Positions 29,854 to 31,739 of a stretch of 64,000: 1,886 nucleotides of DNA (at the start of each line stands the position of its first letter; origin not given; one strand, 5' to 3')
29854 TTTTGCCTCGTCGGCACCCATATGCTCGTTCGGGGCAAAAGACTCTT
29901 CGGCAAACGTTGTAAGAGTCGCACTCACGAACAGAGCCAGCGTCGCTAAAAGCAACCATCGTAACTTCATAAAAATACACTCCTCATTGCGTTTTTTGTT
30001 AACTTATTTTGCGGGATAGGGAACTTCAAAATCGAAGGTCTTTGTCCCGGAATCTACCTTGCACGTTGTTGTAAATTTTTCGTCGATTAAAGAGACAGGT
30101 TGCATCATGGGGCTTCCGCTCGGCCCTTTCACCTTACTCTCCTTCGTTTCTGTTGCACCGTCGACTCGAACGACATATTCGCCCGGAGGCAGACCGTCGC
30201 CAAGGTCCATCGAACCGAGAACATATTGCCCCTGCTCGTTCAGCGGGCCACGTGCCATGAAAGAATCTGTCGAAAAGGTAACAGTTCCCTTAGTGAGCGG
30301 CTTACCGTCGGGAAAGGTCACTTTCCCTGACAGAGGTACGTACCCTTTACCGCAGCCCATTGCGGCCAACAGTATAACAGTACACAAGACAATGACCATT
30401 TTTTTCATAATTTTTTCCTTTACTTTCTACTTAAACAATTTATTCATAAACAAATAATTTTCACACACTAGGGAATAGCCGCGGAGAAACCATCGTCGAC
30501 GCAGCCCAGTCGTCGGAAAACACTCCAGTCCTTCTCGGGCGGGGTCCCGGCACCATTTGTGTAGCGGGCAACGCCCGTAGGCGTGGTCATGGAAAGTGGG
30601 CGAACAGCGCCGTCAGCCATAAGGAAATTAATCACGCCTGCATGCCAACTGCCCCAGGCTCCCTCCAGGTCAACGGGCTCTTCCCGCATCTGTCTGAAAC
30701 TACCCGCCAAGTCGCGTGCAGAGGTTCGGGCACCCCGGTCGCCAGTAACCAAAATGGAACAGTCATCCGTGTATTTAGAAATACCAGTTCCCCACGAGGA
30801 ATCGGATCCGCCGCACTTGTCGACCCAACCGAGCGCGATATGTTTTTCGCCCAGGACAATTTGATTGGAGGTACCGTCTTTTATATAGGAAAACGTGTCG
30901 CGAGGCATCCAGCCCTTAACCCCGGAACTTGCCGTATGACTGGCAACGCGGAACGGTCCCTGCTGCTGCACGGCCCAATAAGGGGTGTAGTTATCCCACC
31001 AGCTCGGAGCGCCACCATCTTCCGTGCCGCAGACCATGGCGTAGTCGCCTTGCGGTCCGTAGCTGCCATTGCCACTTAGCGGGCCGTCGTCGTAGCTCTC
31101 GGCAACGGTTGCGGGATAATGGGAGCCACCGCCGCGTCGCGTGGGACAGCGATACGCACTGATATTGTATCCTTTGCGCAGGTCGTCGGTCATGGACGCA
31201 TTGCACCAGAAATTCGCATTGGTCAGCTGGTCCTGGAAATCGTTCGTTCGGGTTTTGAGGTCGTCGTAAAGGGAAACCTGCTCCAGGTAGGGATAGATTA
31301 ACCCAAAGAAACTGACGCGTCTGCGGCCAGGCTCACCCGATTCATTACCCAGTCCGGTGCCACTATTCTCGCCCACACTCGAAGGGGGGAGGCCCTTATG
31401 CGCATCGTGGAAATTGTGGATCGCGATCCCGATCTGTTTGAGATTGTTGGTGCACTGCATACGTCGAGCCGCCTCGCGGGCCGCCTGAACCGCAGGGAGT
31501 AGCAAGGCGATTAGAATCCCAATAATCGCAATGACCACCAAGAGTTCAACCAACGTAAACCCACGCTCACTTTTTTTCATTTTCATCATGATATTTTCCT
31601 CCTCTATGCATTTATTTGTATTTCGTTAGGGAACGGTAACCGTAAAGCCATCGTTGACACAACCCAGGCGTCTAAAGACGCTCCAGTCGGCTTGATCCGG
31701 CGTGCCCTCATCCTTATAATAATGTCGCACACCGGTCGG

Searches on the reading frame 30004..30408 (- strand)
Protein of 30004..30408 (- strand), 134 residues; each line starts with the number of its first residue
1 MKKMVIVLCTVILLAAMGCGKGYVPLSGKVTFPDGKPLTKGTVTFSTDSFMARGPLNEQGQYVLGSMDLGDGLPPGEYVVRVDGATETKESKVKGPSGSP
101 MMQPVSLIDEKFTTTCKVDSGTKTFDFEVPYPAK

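Call 37: find_encoding_contigs(protein=window:30004-30408:-, flank=6000, max_places=10)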
Protein window:30004-30408:- (134 aa): 1 contig read that carries it; 1 place shown.
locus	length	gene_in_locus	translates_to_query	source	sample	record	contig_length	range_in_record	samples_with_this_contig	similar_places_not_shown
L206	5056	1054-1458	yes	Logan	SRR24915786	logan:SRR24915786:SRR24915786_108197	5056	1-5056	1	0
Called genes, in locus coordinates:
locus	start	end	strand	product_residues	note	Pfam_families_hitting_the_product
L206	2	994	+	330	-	?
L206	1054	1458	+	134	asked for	-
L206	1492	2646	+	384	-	-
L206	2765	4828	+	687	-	-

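Call 46: search_protein_families(library=pfam, proteins=[window:30004-30408:-], max_evalue=0.01)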
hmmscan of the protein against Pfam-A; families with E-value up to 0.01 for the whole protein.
window:30004-30408:- (134 aa): 2 families
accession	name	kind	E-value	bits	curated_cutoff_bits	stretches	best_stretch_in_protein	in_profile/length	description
PF13620.12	CarboxypepD_reg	-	0.0002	22.1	32.3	1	26-85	2-59/82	Carboxypeptidase regulatory-like domain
PF24170.1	Fn3-II_PB4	-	0.0043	17.7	27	0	11-36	62-87/95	Straight fiber protein PB4 second Fn3-like domain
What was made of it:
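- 30004..30408 (-): Small lipoprotein-like partner (134 aa, weak CarboxypepD_reg-like hit) that follows DUF1559 genes in many related loci. Call 46 (E = 2e-4, below the Pfam cut-off).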

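Call 47: search_protein_families(library=ncbifam, proteins=[window:30004-30408:-], max_evalue=0.01)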
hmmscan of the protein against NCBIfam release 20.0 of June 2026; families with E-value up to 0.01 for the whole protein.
window:30004-30408:- (134 aa): 0 families

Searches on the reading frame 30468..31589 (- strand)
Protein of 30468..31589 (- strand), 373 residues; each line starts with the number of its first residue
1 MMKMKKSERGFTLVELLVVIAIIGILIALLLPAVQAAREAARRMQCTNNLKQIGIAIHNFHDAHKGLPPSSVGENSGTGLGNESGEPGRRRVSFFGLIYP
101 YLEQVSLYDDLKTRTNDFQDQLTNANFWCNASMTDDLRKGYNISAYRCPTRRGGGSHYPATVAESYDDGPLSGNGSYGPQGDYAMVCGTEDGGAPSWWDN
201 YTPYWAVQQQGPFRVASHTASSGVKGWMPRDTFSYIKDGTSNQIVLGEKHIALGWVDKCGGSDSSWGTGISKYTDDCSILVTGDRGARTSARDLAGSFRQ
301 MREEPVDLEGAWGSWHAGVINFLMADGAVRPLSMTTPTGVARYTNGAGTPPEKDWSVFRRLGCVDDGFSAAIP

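Call 5: find_encoding_contigs(protein=window:30468-31589:-, flank=6000, max_places=10)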
Protein window:30468-31589:- (373 aa): no gene with exactly this product is on record in the collection.

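Call 46: search_protein_families(library=pfam, proteins=[window:30468-31589:-], max_evalue=0.01)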
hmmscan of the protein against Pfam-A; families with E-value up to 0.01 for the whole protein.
window:30468-31589:- (373 aa): 2 families
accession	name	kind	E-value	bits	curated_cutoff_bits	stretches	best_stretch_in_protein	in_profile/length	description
PF07596.16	SBP_bac_10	-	5.1e-46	158.3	23.3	1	35-335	1-264/268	Protein of unknown function (DUF1559)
PF07963.17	N_methyl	-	4.9e-09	35.8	21.2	1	6-31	2-27/27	Prokaryotic N-terminal methylation motif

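Call 47: search_protein_families(library=ncbifam, proteins=[window:30468-31589:-], max_evalue=0.01)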
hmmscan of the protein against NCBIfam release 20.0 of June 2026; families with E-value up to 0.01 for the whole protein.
window:30468-31589:- (373 aa): 12 families
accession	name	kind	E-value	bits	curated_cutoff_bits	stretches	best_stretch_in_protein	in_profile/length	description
TIGR01710.1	typeII_sec_gspG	equivalog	2.6e-09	37.2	88.85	1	9-68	1-60/134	type II secretion system major pseudopilin GspG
TIGR02532.1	IV_pilin_GFxxxE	domain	3.3e-07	29.9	16.3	1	9-31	2-24/24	prepilin-type N-terminal cleavage/methylation domain-containing protein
TIGR01708.2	typeII_sec_gspH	equivalog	3.6e-07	30.3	80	1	8-41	1-40/169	type II secretion system minor pseudopilin GspH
NF040999.1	pilin_ComGC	equivalog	4.6e-07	29.9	75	1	9-53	2-46/84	competence type IV pilus major pilin ComGC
NF041775.1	typeIV_PilA_Myxo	equivalog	4.9e-07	29.9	400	1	6-60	8-62/214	type IV pilin protein PilA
TIGR04294.2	pre_pil_HX9DG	domain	5.2e-07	29.2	19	1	312-332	1-21/22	H-X9-DG-CTERM domain-containing protein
NF007862.0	PRK10574.1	equivalog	1.7e-06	28.2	138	1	7-36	3-32/145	prepilin peptidase-dependent pilin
TIGR02596.1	TIGR02596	subfamily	2.1e-05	24.7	70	1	11-49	1-39/196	Verru_Chthon cassette protein D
NF041013.1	T4P_ComGE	equivalog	5.5e-05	23.2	49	1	7-40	2-35/83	competence type IV pilus minor pilin ComGE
TIGR01707.1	gspI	equivalog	0.00011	22.7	44.35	1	10-45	1-36/101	type II secretion system minor pseudopilin GspI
NF007800.0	PRK10506.1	equivalog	0.00046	20.1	158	1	3-50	3-50/163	prepilin peptidase-dependent protein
NF040982.1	ComGD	equivalog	0.0029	18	70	1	8-50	1-43/139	competence type IV pilus minor pilin ComGD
